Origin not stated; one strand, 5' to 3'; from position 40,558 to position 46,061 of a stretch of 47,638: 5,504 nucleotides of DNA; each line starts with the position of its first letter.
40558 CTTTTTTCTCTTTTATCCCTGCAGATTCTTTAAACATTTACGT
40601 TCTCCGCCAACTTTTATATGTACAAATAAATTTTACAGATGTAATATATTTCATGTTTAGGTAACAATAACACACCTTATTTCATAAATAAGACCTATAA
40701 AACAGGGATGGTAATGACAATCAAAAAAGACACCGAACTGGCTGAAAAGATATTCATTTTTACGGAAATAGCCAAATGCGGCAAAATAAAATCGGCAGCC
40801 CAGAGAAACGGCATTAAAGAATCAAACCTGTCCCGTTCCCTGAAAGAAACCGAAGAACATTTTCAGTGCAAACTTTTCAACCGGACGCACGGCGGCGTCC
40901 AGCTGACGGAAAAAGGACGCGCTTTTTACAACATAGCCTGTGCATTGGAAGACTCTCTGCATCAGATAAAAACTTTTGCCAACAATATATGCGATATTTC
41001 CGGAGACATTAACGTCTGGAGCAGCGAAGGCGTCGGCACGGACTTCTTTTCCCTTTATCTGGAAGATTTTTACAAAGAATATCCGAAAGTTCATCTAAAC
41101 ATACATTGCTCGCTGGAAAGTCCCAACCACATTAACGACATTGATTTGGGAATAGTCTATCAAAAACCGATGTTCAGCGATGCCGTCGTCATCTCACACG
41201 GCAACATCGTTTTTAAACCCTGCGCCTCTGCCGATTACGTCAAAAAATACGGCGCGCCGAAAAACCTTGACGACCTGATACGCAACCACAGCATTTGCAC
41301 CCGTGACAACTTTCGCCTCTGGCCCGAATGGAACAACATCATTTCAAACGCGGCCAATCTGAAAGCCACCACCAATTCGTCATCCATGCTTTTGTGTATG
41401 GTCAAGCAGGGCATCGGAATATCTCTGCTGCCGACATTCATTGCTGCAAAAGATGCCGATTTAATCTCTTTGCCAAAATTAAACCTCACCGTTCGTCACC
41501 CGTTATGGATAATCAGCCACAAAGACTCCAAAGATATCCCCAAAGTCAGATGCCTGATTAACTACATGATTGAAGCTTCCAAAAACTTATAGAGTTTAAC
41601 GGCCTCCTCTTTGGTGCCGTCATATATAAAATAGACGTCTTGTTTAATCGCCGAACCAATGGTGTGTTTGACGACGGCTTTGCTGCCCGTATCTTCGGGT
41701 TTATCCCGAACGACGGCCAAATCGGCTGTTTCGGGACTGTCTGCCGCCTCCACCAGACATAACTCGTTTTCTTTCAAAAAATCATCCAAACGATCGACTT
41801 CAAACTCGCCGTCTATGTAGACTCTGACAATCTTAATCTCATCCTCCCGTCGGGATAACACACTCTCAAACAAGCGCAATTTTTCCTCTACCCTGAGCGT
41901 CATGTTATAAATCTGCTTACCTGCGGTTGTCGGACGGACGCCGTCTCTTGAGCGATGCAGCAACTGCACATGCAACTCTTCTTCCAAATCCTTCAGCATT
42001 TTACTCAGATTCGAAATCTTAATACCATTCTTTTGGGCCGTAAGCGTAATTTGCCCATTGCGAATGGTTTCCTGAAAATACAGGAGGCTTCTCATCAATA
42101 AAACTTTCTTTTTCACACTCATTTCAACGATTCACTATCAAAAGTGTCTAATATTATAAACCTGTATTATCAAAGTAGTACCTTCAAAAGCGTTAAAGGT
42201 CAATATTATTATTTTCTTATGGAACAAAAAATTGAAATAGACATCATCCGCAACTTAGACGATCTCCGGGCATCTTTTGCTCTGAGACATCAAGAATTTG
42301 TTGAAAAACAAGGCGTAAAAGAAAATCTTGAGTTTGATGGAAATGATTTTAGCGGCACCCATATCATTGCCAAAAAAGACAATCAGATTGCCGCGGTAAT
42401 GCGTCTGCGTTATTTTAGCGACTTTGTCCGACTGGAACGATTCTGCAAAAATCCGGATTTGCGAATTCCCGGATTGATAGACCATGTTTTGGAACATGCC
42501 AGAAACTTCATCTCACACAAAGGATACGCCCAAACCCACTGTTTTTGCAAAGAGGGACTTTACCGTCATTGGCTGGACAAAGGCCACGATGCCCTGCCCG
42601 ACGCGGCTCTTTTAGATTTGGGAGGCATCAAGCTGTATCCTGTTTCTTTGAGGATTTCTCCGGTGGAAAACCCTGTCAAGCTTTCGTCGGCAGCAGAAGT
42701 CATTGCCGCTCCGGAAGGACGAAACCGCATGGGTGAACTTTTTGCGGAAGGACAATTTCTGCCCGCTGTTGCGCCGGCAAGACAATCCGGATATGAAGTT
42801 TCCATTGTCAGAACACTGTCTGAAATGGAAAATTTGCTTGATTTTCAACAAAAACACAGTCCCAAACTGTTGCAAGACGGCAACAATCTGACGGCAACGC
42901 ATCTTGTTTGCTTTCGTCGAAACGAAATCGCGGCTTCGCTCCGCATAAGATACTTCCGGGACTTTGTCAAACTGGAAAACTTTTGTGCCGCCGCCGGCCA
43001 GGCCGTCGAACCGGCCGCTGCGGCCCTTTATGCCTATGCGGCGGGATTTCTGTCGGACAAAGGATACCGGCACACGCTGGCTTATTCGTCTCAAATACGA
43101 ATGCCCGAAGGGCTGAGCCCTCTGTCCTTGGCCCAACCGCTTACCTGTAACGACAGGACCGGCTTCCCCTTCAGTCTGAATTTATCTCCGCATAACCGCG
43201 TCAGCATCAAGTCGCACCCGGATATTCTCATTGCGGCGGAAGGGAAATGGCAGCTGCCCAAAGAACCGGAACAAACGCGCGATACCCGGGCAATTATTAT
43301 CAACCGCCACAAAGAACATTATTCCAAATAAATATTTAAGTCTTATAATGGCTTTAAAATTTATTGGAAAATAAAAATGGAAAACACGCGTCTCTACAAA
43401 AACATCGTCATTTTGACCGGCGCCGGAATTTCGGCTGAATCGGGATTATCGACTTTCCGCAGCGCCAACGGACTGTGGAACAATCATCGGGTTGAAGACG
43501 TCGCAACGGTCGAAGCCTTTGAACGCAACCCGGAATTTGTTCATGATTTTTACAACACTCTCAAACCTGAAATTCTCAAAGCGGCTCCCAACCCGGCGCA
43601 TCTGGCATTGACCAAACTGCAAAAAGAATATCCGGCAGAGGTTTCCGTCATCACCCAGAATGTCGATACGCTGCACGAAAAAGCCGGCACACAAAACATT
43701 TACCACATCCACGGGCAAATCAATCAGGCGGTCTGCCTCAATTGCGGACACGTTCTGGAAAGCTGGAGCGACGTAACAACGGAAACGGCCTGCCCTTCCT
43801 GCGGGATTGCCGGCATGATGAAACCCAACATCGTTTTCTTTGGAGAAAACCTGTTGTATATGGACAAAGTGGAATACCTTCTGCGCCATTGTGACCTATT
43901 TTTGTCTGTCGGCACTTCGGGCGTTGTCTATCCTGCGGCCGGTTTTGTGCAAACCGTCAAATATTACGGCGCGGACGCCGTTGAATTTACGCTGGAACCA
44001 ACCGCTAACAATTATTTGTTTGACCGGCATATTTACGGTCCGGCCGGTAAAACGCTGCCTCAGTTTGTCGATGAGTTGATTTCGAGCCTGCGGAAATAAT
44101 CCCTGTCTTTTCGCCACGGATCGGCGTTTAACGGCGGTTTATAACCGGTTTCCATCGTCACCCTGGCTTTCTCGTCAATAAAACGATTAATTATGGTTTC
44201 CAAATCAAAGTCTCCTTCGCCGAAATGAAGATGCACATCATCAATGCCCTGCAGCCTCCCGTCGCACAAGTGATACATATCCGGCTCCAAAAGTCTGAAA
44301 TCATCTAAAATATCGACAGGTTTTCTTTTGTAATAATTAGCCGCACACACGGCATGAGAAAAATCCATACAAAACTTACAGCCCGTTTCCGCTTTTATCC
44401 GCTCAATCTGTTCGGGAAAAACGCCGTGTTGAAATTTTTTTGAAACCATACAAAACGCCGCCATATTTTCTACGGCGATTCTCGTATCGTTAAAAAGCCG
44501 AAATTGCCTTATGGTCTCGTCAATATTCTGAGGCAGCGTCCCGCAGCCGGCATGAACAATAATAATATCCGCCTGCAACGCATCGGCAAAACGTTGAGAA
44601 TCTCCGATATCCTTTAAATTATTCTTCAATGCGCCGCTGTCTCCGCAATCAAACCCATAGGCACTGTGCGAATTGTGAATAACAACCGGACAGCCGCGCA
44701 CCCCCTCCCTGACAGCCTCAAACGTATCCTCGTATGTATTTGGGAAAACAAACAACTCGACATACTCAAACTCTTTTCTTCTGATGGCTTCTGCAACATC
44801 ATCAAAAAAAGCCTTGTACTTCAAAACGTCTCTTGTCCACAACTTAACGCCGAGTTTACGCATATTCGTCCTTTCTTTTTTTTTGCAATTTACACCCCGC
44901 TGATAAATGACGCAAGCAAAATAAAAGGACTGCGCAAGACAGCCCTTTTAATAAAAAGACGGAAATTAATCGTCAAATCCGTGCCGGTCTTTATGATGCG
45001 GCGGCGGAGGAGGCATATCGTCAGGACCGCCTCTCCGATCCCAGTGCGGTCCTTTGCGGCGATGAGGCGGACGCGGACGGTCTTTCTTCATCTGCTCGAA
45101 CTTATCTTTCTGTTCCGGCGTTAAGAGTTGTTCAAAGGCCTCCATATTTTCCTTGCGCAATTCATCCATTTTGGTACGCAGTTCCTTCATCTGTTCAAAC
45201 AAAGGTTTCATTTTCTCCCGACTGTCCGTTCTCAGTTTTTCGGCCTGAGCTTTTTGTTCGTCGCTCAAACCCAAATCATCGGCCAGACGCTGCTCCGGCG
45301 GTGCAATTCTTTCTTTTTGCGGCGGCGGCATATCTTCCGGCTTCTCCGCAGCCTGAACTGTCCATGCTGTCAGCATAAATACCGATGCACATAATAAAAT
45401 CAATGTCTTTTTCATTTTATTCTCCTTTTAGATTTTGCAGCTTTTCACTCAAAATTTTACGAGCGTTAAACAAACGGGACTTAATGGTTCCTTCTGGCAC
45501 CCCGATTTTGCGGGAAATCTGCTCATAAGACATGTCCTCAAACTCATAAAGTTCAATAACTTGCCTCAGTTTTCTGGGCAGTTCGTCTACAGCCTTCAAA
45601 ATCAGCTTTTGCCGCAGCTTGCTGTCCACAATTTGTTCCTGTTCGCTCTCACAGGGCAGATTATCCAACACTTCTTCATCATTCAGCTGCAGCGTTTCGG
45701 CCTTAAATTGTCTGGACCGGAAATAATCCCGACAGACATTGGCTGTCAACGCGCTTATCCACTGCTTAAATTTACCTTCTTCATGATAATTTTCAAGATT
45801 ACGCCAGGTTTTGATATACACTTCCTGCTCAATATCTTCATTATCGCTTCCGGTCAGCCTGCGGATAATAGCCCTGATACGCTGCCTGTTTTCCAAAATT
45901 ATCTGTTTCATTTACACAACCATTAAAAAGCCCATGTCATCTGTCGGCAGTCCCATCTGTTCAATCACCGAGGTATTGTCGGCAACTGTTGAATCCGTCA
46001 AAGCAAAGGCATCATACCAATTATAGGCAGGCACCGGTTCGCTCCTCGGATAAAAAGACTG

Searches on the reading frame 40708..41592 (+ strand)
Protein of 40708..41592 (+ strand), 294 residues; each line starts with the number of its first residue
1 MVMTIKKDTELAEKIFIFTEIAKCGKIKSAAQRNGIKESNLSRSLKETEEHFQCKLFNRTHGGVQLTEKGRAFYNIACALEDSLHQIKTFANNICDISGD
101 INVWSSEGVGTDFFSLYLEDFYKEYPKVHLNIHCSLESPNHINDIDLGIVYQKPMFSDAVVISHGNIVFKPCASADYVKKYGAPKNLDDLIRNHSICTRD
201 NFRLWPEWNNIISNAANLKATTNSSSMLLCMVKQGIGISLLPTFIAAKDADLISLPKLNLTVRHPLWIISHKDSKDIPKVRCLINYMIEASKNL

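Call 42: search_protein_families(library=pfam, proteins=[window:40708-41592:+], max_evalue=0.001)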
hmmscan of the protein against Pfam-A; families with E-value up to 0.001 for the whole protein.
window:40708-41592:+ (294 aa): 2 families
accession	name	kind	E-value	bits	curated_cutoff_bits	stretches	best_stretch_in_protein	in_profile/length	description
PF03466.25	LysR_substrate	-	1.2e-20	74.2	28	1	98-290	5-207/209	LysR substrate binding domain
PF00126.33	HTH_1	-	1.4e-14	54.2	26.6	1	17-71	6-60/60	Bacterial regulatory helix-turn-helix protein, lysR family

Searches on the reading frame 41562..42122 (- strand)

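Call 42: search_protein_families(library=pfam, proteins=[window:41562-42122:-], max_evalue=0.001)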
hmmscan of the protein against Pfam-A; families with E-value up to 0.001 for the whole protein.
window:41562-42122:- (186 aa): 1 family
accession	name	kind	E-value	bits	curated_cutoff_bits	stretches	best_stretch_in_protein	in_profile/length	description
PF00126.33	HTH_1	-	6.5e-14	52.1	26.6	1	11-69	2-60/60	Bacterial regulatory helix-turn-helix protein, lysR family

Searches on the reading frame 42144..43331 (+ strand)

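Call 42: search_protein_families(library=pfam, proteins=[window:42144-43331:+], max_evalue=0.001)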
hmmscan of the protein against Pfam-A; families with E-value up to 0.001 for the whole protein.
window:42144-43331:+ (395 aa): 1 family
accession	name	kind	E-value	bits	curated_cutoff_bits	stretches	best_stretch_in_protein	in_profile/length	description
PF13444.12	Acetyltransf_5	-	8.6e-05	23.6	22.4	0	47-125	1-89/102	Acetyltransferase (GNAT) domain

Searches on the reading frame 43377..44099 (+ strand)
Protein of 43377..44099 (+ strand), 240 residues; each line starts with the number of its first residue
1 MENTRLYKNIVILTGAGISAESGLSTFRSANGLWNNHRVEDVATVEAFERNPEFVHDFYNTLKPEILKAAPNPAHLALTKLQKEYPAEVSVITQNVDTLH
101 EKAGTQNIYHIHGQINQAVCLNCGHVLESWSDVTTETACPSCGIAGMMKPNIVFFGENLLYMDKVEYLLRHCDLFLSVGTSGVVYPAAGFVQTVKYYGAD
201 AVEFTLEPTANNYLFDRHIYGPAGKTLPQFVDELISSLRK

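Call 42: search_protein_families(library=pfam, proteins=[window:43377-44099:+], max_evalue=0.001)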
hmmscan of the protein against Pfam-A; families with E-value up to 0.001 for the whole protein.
window:43377-44099:+ (240 aa): 2 families
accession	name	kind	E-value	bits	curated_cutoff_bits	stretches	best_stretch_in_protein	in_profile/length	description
PF02146.23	SIR2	-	1.8e-48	165.3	24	1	15-186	1-180/180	Sir2 family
PF09723.15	Zn_ribbon_8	-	0.00074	19.9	34.4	0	120-143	8-33/41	Zinc ribbon domain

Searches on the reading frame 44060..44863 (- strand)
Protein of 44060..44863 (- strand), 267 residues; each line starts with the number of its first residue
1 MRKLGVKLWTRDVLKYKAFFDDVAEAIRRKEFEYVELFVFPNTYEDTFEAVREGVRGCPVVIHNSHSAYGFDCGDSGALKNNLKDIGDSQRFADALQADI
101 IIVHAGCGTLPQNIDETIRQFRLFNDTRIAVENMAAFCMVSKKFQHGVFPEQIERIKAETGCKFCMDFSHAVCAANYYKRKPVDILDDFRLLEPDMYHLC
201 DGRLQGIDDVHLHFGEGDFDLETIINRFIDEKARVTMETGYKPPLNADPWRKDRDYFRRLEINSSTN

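Call 42: search_protein_families(library=pfam, proteins=[window:44060-44863:-], max_evalue=0.001)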
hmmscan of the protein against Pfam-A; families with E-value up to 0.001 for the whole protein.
window:44060-44863:- (267 aa): 1 family
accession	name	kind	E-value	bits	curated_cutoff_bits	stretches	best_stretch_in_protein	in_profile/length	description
PF01261.30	AP_endonuc_2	-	1.2e-13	51.8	31.1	1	26-259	3-248/249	Xylose isomerase-like TIM barrel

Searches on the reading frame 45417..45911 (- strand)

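Call 42: search_protein_families(library=pfam, proteins=[window:45417-45911:-], max_evalue=0.001)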
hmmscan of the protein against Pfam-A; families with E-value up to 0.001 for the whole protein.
window:45417-45911:- (164 aa): 3 families
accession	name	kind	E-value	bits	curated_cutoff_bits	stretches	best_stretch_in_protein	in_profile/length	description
PF08281.18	Sigma70_r4_2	-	5.3e-17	61.6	25.7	1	103-153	3-53/54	Sigma-70, region 4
PF04542.20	Sigma70_r2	-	1.1e-11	44.8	24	1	5-68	2-69/71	Sigma-70 region 2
PF04545.22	Sigma70_r4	-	1.7e-10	40.7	24.1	1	107-152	1-46/50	Sigma-70, region 4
